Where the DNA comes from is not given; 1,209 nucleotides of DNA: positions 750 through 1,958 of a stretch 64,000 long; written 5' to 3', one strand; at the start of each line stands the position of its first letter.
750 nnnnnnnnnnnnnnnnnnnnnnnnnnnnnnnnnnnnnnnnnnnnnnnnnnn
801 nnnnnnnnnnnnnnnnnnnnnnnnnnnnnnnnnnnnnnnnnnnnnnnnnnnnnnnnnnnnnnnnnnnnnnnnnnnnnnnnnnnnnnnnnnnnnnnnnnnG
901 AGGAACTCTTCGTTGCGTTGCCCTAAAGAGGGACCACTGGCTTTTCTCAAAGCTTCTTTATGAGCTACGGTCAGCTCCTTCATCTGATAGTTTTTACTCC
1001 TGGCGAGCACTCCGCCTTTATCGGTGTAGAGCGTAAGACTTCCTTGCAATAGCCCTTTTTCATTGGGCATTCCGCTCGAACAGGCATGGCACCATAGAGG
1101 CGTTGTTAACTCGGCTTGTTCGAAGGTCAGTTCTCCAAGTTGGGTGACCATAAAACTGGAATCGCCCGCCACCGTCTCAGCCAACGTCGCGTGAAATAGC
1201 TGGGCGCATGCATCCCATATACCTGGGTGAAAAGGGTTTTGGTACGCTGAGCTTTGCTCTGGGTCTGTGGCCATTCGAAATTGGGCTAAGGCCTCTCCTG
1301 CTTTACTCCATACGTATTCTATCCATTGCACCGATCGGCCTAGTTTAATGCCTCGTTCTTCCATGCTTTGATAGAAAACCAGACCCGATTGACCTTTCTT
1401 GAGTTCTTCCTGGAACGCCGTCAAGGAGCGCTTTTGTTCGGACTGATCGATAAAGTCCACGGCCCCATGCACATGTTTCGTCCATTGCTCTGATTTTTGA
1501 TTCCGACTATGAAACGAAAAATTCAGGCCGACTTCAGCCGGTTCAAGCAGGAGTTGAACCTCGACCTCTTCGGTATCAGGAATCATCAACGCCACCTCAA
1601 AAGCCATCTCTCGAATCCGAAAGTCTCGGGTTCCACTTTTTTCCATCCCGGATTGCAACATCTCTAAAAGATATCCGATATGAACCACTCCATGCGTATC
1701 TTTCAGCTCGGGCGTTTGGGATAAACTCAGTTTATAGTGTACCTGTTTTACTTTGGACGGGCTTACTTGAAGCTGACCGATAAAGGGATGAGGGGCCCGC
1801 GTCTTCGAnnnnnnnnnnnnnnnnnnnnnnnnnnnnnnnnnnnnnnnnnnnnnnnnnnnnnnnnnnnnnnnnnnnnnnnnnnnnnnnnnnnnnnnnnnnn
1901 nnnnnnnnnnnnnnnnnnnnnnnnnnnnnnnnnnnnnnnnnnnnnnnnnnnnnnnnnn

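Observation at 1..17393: Compact trans-AT polyketide synthase locus with dedicated starter-loading genes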

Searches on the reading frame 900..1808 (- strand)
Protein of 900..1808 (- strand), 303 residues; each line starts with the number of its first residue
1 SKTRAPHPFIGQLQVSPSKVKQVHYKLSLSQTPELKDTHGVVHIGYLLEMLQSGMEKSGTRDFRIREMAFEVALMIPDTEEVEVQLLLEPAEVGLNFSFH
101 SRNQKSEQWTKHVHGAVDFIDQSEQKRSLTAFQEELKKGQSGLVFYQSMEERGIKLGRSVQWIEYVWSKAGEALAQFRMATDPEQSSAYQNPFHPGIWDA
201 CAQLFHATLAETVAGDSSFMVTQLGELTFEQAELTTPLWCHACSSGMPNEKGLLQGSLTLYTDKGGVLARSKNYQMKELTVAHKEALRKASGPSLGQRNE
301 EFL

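Call 45: find_homologous_proteins(query=A1, max_evalue=1e-10)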
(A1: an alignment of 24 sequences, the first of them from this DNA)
Query A1 (24 sequences): 8000 candidates shared short words with the query, none scored E <= 1e-10.

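Call 54: search_protein_representatives(alignment_id=A1)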
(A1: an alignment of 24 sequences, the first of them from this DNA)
Query: 24 sequences, 312 profile positions. Proteins with E-value up to 0.001 (for the whole library): 10386; up to 1e-10: 5163; up to 1e-30: 399. The best 150 are listed.
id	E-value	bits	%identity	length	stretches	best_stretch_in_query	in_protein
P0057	2.3e-116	404.4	-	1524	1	3-309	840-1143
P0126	2.5e-114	397.7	-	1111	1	4-308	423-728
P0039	2.3e-111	387.9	-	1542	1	3-310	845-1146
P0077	1.1e-110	385.7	-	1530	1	3-309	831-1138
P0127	4.4e-110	383.7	-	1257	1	4-311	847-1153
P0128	3.8e-105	367.5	-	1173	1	3-304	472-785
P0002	7.0e-105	366.6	-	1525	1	4-304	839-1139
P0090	5.0e-104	363.8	-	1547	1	4-306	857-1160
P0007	8.8e-103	359.7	-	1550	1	3-300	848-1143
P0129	2.7e-102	358.1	-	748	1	5-308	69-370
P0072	4.5e-99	347.5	-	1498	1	3-303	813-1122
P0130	1.7e-93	329.2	-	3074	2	4-288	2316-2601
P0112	1.7e-92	325.9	-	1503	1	5-310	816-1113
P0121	7.4e-91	320.5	-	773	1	4-297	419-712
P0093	8.9e-91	320.3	-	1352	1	3-294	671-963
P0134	4.4e-85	301.6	-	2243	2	4-306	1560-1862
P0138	1.6e-72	260.3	-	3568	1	5-290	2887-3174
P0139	8.5e-71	254.7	-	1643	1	4-306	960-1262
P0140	8.8e-71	254.6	-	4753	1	5-286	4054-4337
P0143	4.8e-69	248.9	-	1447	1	5-299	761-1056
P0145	1.6e-66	240.6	-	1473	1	9-307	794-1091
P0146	5.9e-65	235.5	-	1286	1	4-301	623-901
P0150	2.5e-62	226.9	-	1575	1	4-307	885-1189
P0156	5.0e-59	216.0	-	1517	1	4-304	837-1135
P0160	1.2e-57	211.5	-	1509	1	11-297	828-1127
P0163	6.3e-57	209.1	-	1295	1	5-287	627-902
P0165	9.5e-57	208.5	-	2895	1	5-308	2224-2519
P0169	9.2e-54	198.7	-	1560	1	4-304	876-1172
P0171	6.3e-53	196.0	-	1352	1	8-287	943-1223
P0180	2.9e-50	187.2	-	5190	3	6-288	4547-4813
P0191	3.8e-47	176.9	-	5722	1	7-289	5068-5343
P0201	6.0e-46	173.0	-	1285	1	3-286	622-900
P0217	4.6e-43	163.6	-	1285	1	7-283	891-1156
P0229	1.5e-40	155.3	-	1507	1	5-292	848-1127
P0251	7.2e-39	149.8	-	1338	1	4-294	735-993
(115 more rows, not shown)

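Call 56: list_cluster_members(proteins=[P0130, P0138, P0140, P0165, P0180, P0191, P0163, P0201, P0171, P0146])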
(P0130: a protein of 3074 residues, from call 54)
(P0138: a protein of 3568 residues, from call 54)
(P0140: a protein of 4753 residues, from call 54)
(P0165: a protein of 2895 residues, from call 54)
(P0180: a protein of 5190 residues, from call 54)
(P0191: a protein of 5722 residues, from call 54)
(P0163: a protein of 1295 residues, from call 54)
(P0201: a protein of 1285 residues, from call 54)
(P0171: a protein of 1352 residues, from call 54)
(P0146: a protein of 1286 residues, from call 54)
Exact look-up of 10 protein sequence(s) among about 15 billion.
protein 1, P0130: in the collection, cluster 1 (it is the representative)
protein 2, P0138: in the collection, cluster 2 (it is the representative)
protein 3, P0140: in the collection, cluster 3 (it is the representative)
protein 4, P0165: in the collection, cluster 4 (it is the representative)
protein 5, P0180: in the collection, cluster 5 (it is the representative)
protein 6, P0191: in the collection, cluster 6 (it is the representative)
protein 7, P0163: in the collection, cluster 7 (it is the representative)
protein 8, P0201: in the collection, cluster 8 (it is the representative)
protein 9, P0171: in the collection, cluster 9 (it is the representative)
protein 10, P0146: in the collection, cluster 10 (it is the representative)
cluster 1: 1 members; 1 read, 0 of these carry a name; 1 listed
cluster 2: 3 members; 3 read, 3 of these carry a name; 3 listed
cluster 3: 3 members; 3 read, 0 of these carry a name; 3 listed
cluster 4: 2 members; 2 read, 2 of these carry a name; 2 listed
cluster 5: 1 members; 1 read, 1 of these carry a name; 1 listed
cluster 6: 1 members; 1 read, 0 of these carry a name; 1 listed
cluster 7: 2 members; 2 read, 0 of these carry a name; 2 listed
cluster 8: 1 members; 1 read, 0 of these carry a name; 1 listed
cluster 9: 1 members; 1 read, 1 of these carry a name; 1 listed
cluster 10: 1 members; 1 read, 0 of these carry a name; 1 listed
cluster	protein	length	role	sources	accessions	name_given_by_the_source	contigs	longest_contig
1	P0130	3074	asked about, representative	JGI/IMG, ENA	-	-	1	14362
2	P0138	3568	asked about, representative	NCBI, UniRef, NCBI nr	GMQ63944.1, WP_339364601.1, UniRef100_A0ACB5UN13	SDR family NAD(P)-dependent oxidoreductase [Vallitalea maricola] | Uncharacterized protein n=1 Tax=Vallitalea maricola TaxID=3074433 RepID=A0ACB5UN13_9FIRM | hypothetical protein AN2V17_31800 [Vallitalea sp. AN17-2]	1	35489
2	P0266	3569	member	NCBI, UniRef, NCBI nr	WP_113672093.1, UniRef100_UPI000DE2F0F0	SDR family NAD(P)-dependent oxidoreductase [Vallitalea guaymasensis] | SDR family NAD(P)-dependent oxidoreductase n=1 Tax=Vallitalea guaymasensis TaxID=1185412 ...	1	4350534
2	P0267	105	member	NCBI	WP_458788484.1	beta-ketoacyl synthase N-terminal-like domain-containing protein, partial [Vallitalea ...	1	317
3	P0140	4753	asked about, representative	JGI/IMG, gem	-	-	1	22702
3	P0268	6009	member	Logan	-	-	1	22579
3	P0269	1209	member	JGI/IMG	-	-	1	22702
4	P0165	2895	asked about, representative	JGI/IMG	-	acyl transferase domain-containing protein/surfactin synthase thioesterase ...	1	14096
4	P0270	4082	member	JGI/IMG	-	acyl transferase domain-containing protein/surfactin synthase thioesterase ...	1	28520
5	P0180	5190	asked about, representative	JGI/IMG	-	acyl transferase domain-containing protein/surfactin synthase thioesterase subunit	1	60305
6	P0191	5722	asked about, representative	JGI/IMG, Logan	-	-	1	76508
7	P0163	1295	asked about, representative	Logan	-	-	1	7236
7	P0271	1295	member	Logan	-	-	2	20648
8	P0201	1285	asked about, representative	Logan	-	-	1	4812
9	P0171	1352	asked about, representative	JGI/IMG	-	acyl transferase domain-containing protein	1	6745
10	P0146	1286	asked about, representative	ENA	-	-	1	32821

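Call 60: list_cluster_members(proteins=[P0134, P0139, P0150, P0169, P0143, P0145, P0156, P0160, P0229, P0251])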
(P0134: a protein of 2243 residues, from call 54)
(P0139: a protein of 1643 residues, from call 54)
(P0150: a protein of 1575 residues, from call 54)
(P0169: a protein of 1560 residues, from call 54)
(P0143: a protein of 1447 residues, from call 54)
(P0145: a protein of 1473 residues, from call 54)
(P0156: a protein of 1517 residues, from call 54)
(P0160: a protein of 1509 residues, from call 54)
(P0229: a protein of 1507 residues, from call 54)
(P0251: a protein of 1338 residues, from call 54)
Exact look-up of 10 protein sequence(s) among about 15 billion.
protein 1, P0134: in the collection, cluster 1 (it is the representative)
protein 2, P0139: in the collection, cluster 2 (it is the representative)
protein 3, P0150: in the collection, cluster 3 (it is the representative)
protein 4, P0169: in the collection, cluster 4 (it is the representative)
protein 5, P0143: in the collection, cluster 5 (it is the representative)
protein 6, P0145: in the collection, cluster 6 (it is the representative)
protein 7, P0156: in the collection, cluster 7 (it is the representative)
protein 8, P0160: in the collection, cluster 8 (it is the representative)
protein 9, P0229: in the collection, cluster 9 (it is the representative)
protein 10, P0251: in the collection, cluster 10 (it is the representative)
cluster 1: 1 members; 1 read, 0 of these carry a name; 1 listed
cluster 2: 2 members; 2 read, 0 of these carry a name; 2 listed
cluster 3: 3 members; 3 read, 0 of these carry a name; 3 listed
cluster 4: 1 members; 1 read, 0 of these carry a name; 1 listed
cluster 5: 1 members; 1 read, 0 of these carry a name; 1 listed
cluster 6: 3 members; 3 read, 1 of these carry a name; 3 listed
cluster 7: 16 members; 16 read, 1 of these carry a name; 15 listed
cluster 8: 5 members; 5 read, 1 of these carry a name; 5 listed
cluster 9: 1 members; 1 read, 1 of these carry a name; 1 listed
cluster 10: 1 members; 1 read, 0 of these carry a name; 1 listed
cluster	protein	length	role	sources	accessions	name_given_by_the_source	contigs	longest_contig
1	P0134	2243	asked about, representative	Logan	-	-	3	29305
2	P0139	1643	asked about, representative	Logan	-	-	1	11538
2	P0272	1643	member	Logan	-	-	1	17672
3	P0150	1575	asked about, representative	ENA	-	-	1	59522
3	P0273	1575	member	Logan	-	-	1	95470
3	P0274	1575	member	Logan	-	-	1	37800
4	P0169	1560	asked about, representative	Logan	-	-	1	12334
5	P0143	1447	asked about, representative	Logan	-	-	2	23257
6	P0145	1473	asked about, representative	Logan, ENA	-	-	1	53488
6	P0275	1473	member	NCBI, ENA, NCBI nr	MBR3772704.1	MAG: polyketide synthase dehydratase domain-containing protein [Clostridium sp.] | polyketide synthase dehydratase domain-containing protein [Clostridium sp.]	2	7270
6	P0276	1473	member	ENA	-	-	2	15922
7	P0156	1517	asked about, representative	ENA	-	-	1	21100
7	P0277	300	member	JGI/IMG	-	surfactin synthase thioesterase subunit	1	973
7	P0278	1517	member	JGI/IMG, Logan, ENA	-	-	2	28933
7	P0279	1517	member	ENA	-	-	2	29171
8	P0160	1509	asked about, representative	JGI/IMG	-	-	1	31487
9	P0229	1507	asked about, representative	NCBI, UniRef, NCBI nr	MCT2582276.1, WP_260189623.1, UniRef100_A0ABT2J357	beta-ketoacyl synthase N-terminal-like domain-containing protein [Actinophytocola ... | Polyketide synthase dehydratase domain-containing protein n=1 Tax=Actinophytocola ...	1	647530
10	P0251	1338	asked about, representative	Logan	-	-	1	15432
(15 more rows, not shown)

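Call 78: predict_structure(alignment_id=A1)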
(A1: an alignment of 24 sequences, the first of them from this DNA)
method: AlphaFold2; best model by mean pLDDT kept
length: 303 residues; sequences in the alignment: 24
mean_pLDDT: 87.4   pTM: 0.87
mean pLDDT of the five models: 87.4, 87.1, 86.7, 86.7, 86.5
residues with pLDDT >= 90: 181; 70-90: 94; 50-70: 17; < 50: 11
segments of 3 or more residues with pLDDT < 50: 293-298, 301-303
pLDDT, mean of each block of 10 residues (from residue 1): 72 91 95 87 93 93 93 89 96 95 87 94 63 83 95 85 96 95 80 91 95 89 93 89 95 96 92 93 74 48 41
secondary structure, 60 per line:
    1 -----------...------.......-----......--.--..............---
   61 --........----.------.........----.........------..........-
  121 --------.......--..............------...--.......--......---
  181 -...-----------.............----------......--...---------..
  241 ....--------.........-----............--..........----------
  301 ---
elements in order: E12-14 E21-27 H33-38 H44-57 E63-70 E82-90 E95-103 E110-119 H129-135 E138-141 H142-151 E163-169 E172-177 H196-208 E219-224 E227-229 E239-244 E253-261 E267-278 H281-290

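Call 80: fold_search(model_id=the predicted structure, library=pdb)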
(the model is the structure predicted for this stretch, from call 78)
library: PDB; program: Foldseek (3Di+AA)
matches with E <= 10: 1369; with E <= 0.001: 256
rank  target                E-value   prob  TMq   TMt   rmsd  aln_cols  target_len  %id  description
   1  5tz6_A                1.4e-20  1.00  0.80  0.83   3.1       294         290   23  Crystal Structure of CurJ Dehydratase H978F Inactive Mutant In Complex with Compound 21 (released 2017-01-11)
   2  3kg8_A                1.6e-20  1.00  0.77  0.81   3.2       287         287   22  Dehydratase domain from CurJ module of Curacin polyketide synthase (released 2010-01-19)
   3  5tz6_B                1.6e-20  1.00  0.78  0.83   3.2       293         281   23  Crystal Structure of CurJ Dehydratase H978F Inactive Mutant In Complex with Compound 21 (released 2017-01-11)
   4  3kg6_D                2.1e-20  1.00  0.78  0.84   3.1       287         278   20  Dehydratase domain from CurF module of Curacin polyketide synthase (released 2010-01-19)
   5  3kg6_C                6.2e-20  1.00  0.78  0.84   3.0       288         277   19  Dehydratase domain from CurF module of Curacin polyketide synthase (released 2010-01-19)
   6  5tz5_A                1.0e-19  1.00  0.78  0.83   3.2       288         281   21  Crystal Structure of CurK Dehydratase H996F Inactive Mutant (released 2017-01-11)
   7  3kg9_B                2.1e-19  1.00  0.78  0.84   3.0       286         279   21  Dehydratase domain from CurK module of Curacin polyketide synthase (released 2010-01-19)
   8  5tz7_A                2.1e-19  1.00  0.78  0.85   3.1       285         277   21  Crystal Structure of CurK Dehydratase D1169N Inactive Mutant (released 2017-01-11)
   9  3kg6_B                2.2e-19  1.00  0.78  0.84   2.9       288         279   19  Dehydratase domain from CurF module of Curacin polyketide synthase (released 2010-01-19)
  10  5tz7_B                2.5e-19  1.00  0.77  0.84   3.0       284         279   20  Crystal Structure of CurK Dehydratase D1169N Inactive Mutant (released 2017-01-11)
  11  5tz5_B                3.4e-19  1.00  0.77  0.84   3.0       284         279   21  Crystal Structure of CurK Dehydratase H996F Inactive Mutant (released 2017-01-11)
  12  3kg9_A                3.4e-19  1.00  0.78  0.83   3.2       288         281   21  Dehydratase domain from CurK module of Curacin polyketide synthase (released 2010-01-19)
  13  3kg6_A                5.3e-19  1.00  0.77  0.85   2.9       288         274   20  Dehydratase domain from CurF module of Curacin polyketide synthase (released 2010-01-19)
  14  3kg8_B                6.6e-19  1.00  0.77  0.84   3.0       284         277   23  Dehydratase domain from CurJ module of Curacin polyketide synthase (released 2010-01-19)
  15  9nju_A                4.5e-18  1.00  0.78  0.10   2.8       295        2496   15  Structure of native homodimer of D. discoideum polyketide synthase Pks16 (released 2025-03-12)
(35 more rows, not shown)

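Call 88: search_solved_structures(query=A1, max_evalue=0.001)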
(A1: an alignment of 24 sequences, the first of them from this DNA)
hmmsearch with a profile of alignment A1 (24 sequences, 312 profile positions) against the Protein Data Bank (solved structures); distinct sequences matched with E-value up to 0.001: 27.
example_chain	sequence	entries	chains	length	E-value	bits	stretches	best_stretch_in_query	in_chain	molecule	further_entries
3kg8_A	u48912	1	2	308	3.5e-41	144.2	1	5-278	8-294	CurJ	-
5tz6_A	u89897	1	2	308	4.7e-41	143.8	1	5-278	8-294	CurJ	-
3kg9_A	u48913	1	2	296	6.9e-31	110.4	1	46-285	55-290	CurK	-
5tz5_A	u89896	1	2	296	7.5e-31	110.3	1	46-285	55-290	CurK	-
5tz7_A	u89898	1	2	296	4.5e-30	107.7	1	46-285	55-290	CurK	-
3kg6_A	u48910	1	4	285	3.1e-28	101.7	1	46-283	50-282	CurF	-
7tzl_A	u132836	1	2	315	5.7e-21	77.8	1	47-284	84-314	3-oxoacyl-[acyl-carrier-protein] reductase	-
8qk4_A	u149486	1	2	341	2.4e-18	69.2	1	46-285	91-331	Polyketide synthase PksJ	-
5hqw_A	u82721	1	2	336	6.3e-14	54.6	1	59-299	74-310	Putative polyketide synthase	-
6mbf_A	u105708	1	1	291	3.3e-13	52.3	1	46-286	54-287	GphF Dehydratase 1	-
6mbh_A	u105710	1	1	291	5.1e-13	51.7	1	46-286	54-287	GphF Dehydratase 1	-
6mbg_A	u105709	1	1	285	1.5e-12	50.1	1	46-282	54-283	GphF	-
5j6o_A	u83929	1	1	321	1.3e-11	47.1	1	46-297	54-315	Putative polyketide synthase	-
7zmf_A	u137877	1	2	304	1.6e-11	46.8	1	46-285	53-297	Putative polyketide synthase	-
5hst_A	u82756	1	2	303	2.3e-11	46.2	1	64-291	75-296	Polyketide synthase type I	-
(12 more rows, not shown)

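Call 89: search_solved_structures(query=A1, max_evalue=1e-35, show_alignments=1)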
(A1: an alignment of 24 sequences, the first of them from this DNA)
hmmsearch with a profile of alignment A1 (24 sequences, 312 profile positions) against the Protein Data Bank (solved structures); distinct sequences matched with E-value up to 1e-35: 2.
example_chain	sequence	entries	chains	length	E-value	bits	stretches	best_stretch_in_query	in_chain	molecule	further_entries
3kg8_A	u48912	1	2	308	3.5e-41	144.2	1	5-278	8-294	CurJ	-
5tz6_A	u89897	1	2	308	4.7e-41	143.8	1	5-278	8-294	CurJ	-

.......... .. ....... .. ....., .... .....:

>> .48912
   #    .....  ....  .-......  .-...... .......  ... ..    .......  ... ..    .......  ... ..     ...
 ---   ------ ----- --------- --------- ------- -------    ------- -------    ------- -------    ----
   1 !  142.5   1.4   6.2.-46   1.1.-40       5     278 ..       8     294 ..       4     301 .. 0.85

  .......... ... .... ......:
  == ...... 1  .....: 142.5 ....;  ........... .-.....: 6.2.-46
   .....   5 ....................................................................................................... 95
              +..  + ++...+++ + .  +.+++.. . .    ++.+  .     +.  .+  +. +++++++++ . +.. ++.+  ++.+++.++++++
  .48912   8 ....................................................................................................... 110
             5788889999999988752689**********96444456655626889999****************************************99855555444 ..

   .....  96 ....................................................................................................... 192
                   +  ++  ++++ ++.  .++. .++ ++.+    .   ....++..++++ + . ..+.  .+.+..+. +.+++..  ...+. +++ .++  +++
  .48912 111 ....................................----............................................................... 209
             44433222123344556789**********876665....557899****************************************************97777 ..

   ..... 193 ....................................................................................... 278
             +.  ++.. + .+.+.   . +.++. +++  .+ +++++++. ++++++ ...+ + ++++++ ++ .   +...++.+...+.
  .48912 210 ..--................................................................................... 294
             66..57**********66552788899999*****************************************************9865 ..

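Call 90: find_encoding_contigs(protein=P0191, flank=10000, max_places=2)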
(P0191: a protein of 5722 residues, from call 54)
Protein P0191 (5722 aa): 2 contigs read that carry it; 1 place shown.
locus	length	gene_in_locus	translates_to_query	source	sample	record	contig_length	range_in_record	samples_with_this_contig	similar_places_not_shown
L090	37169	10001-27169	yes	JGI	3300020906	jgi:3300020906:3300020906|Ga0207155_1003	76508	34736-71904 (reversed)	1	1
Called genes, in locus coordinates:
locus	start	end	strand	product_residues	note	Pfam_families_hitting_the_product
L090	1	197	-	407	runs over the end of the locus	PF01969:Ni_insertion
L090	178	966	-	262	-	PF00731:AIRC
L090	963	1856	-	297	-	-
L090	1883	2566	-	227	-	PF03824:NicO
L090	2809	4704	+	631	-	PF00072:Response_reg, PF00990:GGDEF, PF00563:EAL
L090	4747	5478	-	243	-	PF01648:ACPS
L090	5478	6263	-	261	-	PF00378:ECH_1, PF16113:ECH_2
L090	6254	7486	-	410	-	PF01154:HMG_CoA_synt_N, PF08540:HMG_CoA_synt_C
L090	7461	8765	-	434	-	PF00109:ketoacyl-synt, PF02801:Ketoacyl-synt_C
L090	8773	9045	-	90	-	-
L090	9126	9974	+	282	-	PF00698:Acyl_transf_1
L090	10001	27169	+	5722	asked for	PF23526:AprA_N, PF23589:WHD_AprA, PF23525:Methyltransf_36, PF00109:ketoacyl-synt, PF00550:PP-binding, PF02801:Ketoacyl-synt_C, PF16197:KAsynt_C_assoc, PF00378:ECH_1, +37 more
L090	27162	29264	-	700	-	PF24898:GGDEF_GdpP (faint), PF00990:GGDEF, PF00563:EAL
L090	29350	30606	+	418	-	PF03349:Toluene_X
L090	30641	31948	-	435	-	PF00144:Beta-lactamase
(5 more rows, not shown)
